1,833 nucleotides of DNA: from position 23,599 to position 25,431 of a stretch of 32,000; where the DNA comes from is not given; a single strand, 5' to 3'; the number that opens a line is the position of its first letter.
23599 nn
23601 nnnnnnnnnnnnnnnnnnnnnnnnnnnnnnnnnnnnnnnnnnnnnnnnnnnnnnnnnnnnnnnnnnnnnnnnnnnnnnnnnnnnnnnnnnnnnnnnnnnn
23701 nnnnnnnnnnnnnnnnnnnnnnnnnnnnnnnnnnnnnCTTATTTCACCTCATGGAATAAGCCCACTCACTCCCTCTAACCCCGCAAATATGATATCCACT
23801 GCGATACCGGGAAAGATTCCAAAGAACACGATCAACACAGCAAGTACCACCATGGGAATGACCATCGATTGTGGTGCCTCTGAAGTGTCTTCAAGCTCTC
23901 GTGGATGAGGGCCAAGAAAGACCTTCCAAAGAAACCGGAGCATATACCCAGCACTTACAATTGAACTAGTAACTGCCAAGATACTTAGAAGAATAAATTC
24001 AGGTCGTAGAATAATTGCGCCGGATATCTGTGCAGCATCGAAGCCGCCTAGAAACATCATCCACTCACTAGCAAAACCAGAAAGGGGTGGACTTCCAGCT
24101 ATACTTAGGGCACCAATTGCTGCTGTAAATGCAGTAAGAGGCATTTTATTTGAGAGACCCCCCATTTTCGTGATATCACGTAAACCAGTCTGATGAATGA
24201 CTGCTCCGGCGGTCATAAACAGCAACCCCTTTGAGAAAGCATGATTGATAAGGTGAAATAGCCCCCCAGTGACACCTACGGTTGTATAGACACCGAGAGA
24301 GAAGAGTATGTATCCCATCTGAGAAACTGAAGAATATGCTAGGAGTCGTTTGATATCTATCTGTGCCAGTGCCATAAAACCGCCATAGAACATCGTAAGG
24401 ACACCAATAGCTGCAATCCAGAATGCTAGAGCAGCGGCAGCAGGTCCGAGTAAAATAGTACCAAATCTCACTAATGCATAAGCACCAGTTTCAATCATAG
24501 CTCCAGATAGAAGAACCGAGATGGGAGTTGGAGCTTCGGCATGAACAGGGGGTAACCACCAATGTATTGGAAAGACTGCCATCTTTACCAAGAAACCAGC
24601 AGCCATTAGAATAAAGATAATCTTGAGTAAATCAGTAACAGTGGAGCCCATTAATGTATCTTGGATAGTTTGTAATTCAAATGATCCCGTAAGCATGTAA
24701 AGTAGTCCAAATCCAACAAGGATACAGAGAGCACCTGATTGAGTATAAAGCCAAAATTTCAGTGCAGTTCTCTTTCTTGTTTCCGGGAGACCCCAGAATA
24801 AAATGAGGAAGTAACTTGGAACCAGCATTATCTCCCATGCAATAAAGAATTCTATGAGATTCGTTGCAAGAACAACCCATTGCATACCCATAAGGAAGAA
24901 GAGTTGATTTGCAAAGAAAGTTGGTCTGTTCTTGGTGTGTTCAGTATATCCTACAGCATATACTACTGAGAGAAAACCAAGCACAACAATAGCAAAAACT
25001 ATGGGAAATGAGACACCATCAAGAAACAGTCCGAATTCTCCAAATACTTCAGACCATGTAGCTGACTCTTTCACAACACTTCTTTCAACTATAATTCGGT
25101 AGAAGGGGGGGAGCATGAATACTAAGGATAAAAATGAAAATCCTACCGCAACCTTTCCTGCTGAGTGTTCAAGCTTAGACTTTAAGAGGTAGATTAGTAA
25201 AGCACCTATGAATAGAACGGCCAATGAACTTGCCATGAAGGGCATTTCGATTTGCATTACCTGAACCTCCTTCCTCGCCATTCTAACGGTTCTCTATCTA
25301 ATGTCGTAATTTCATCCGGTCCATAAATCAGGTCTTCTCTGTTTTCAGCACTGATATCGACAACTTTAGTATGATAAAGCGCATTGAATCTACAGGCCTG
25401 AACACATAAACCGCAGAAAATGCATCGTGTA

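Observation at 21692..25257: Four antiporter-like subunits, with a 26-aa duplication in the NuoL lateral helix that could bridge the extra subunit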

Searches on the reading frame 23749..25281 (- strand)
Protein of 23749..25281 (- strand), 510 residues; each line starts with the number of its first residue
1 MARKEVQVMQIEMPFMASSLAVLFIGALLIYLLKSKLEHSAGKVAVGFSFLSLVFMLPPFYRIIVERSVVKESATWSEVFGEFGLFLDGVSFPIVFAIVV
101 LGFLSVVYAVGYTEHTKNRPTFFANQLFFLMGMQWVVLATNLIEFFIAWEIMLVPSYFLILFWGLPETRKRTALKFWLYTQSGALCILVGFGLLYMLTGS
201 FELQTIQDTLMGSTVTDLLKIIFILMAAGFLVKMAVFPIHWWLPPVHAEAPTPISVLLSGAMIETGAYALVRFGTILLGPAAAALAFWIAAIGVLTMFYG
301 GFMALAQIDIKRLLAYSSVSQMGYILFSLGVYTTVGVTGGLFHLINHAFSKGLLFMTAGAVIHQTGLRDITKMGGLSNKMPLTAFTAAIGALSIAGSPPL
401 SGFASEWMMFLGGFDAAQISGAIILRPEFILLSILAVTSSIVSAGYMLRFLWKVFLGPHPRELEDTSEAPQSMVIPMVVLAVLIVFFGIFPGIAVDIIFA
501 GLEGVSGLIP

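Call 4: search_protein_families(library=pfam, proteins=[window:23749-25281:-])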
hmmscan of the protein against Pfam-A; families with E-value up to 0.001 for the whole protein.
window:23749-25281:- (510 aa): 2 families
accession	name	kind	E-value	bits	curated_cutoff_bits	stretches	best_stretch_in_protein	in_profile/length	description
PF00361.26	Proton_antipo_M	-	8e-73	245.6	21.5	1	139-424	1-286/294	NADH:quinone oxidoreductase/Mrp antiporter, TM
PF00662.26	Proton_antipo_N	-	0.00033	20.9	24.5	1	82-123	10-51/51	NADH-Ubiquinone oxidoreductase (complex I), chain 5 N-terminus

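Call 40: search_protein_families(library=ncbifam, proteins=[window:23749-25281:-], max_evalue=1e-20)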
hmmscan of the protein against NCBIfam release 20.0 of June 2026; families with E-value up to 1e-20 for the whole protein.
window:23749-25281:- (510 aa): 70 families (the best 25 are shown)
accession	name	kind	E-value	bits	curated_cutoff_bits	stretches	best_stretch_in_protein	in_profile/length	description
NF006419.0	PRK08668.1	equivalog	7.7e-94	315.6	617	1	18-498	6-474/613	NADH dehydrogenase subunit M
TIGR01972.1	NDH_I_M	subfamily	5.7e-93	312.2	263.8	1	22-498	7-475/486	NADH-quinone oxidoreductase subunit M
NF009288.0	PRK12648.1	equivalog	2.2e-87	294.1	1104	1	20-498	7-478/954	monovalent cation/H+ antiporter subunit A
NF005086.0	PRK06521.1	equivalog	2.2e-85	287.5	667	1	16-498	8-499/669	hydrogenase 4 subunit B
NF009287.0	PRK12647.1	equivalog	1.1e-78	265.6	937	1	16-498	3-474/773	putative monovalent cation/H+ antiporter subunit A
NF006240.0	PRK08376.1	subfamily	1.2e-78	265.4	662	1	87-499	88-500/521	putative monovalent cation/H+ antiporter subunit D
TIGR00940.1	2a6301s01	subfamily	1.6e-78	264.9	920.45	1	20-498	6-496/793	monovalent cation:proton antiporter subunit A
NF005141.0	PRK06590.1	equivalog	4e-78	263.9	556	1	20-490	9-467/615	NADH-quinone oxidoreductase subunit L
NF009285.0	PRK12645.1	equivalog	3.9e-76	256.9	1028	1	20-498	8-500/804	Na+/H+ antiporter subunit A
NF005097.0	PRK06525.1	equivalog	8.2e-75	252.3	430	1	18-485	7-469/480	hydrogenase 4 subunit D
NF009289.0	PRK12649.1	equivalog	1.9e-74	251.4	1117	1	17-500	6-494/789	putative monovalent cation/H+ antiporter subunit A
TIGR01974.1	NDH_I_L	subfamily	7.9e-73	246.4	407.5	1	22-490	9-478/630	NADH-quinone oxidoreductase subunit L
NF004500.0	PRK05846.1-4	equivalog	2.3e-70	237.8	550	1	13-500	4-497/525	NADH-quinone oxidoreductase subunit M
NF006418.0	PRK08667.1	equivalog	3.1e-70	237.5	794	1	18-491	8-486/644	hydrogenase membrane subunit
NF009212.0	PRK12561.1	subfamily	4.6e-70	236.8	645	1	9-497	2-487/531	NAD(P)H-quinone oxidoreductase subunit 4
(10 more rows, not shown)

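Call 53: search_solved_structures(query=window:23749-25281:-, show_alignments=3, max_evalue=1e-30)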
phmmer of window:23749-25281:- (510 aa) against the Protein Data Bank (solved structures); distinct sequences matched with E-value up to 1e-30: 52.
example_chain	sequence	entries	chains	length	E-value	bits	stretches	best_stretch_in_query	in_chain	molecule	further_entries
7qru_A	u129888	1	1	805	1.7e-60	208.8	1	35-498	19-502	Na+/H+ antiporter subunit A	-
6u8y_X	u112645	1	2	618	7e-57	196.9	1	49-494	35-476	NADH dehydrogenase subunit M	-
6z16_A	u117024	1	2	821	5.8e-55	190.5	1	66-500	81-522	Multisubunit Na+/H+ antiporter, A subunit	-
6cfw_H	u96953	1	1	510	2.9e-54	188.2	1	93-497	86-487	Monovalent cation/H+ antiporter subunit D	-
6hum_D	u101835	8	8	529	1.2e-51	179.7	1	45-498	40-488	NAD(P)H-quinone oxidoreductase chain 4 1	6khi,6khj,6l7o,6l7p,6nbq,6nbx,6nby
7p61_M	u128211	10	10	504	9.4e-51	176.7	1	76-498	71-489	NADH dehydrogenase I subunit M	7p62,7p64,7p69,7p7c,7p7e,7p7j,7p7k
3rko_M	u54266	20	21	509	9.8e-51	176.6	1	76-498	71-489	NADH-QUINONE OXIDOREDUCTASE SUBUNIT M | NADH dehydrogenase I subunit M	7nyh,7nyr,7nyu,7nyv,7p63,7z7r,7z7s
6tjv_D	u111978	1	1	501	2.4e-50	175.3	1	14-491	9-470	NADH dehydrogenase subunit 4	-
7wff_F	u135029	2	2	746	9.3e-47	163.5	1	74-406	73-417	NAD(P)H-quinone oxidoreductase subunit 5, chloroplastic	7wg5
4he8_L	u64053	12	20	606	4.1e-46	161.3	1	82-488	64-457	NADH-quinone oxidoreductase subunit 12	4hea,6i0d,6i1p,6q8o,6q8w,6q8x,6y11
9grx_F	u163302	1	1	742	6.1e-46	160.8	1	14-406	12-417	NAD(P)H-quinone oxidoreductase subunit 5, chloroplastic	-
7qru_D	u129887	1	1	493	3.2e-45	158.4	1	23-488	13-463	Na+/H+ antiporter subunit D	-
7eu3_D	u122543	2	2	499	3.4e-45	158.3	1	23-497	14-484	NAD(P)H-quinone oxidoreductase chain 4, chloroplastic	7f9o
7eu3_F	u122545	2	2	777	3.8e-44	154.9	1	78-406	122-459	NAD(P)H-quinone oxidoreductase subunit F | NADH-plastoquinone oxidoreductase subunit 5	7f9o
6hum_F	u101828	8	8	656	8.8e-44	153.7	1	82-488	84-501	NADH dehydrogenase subunit 5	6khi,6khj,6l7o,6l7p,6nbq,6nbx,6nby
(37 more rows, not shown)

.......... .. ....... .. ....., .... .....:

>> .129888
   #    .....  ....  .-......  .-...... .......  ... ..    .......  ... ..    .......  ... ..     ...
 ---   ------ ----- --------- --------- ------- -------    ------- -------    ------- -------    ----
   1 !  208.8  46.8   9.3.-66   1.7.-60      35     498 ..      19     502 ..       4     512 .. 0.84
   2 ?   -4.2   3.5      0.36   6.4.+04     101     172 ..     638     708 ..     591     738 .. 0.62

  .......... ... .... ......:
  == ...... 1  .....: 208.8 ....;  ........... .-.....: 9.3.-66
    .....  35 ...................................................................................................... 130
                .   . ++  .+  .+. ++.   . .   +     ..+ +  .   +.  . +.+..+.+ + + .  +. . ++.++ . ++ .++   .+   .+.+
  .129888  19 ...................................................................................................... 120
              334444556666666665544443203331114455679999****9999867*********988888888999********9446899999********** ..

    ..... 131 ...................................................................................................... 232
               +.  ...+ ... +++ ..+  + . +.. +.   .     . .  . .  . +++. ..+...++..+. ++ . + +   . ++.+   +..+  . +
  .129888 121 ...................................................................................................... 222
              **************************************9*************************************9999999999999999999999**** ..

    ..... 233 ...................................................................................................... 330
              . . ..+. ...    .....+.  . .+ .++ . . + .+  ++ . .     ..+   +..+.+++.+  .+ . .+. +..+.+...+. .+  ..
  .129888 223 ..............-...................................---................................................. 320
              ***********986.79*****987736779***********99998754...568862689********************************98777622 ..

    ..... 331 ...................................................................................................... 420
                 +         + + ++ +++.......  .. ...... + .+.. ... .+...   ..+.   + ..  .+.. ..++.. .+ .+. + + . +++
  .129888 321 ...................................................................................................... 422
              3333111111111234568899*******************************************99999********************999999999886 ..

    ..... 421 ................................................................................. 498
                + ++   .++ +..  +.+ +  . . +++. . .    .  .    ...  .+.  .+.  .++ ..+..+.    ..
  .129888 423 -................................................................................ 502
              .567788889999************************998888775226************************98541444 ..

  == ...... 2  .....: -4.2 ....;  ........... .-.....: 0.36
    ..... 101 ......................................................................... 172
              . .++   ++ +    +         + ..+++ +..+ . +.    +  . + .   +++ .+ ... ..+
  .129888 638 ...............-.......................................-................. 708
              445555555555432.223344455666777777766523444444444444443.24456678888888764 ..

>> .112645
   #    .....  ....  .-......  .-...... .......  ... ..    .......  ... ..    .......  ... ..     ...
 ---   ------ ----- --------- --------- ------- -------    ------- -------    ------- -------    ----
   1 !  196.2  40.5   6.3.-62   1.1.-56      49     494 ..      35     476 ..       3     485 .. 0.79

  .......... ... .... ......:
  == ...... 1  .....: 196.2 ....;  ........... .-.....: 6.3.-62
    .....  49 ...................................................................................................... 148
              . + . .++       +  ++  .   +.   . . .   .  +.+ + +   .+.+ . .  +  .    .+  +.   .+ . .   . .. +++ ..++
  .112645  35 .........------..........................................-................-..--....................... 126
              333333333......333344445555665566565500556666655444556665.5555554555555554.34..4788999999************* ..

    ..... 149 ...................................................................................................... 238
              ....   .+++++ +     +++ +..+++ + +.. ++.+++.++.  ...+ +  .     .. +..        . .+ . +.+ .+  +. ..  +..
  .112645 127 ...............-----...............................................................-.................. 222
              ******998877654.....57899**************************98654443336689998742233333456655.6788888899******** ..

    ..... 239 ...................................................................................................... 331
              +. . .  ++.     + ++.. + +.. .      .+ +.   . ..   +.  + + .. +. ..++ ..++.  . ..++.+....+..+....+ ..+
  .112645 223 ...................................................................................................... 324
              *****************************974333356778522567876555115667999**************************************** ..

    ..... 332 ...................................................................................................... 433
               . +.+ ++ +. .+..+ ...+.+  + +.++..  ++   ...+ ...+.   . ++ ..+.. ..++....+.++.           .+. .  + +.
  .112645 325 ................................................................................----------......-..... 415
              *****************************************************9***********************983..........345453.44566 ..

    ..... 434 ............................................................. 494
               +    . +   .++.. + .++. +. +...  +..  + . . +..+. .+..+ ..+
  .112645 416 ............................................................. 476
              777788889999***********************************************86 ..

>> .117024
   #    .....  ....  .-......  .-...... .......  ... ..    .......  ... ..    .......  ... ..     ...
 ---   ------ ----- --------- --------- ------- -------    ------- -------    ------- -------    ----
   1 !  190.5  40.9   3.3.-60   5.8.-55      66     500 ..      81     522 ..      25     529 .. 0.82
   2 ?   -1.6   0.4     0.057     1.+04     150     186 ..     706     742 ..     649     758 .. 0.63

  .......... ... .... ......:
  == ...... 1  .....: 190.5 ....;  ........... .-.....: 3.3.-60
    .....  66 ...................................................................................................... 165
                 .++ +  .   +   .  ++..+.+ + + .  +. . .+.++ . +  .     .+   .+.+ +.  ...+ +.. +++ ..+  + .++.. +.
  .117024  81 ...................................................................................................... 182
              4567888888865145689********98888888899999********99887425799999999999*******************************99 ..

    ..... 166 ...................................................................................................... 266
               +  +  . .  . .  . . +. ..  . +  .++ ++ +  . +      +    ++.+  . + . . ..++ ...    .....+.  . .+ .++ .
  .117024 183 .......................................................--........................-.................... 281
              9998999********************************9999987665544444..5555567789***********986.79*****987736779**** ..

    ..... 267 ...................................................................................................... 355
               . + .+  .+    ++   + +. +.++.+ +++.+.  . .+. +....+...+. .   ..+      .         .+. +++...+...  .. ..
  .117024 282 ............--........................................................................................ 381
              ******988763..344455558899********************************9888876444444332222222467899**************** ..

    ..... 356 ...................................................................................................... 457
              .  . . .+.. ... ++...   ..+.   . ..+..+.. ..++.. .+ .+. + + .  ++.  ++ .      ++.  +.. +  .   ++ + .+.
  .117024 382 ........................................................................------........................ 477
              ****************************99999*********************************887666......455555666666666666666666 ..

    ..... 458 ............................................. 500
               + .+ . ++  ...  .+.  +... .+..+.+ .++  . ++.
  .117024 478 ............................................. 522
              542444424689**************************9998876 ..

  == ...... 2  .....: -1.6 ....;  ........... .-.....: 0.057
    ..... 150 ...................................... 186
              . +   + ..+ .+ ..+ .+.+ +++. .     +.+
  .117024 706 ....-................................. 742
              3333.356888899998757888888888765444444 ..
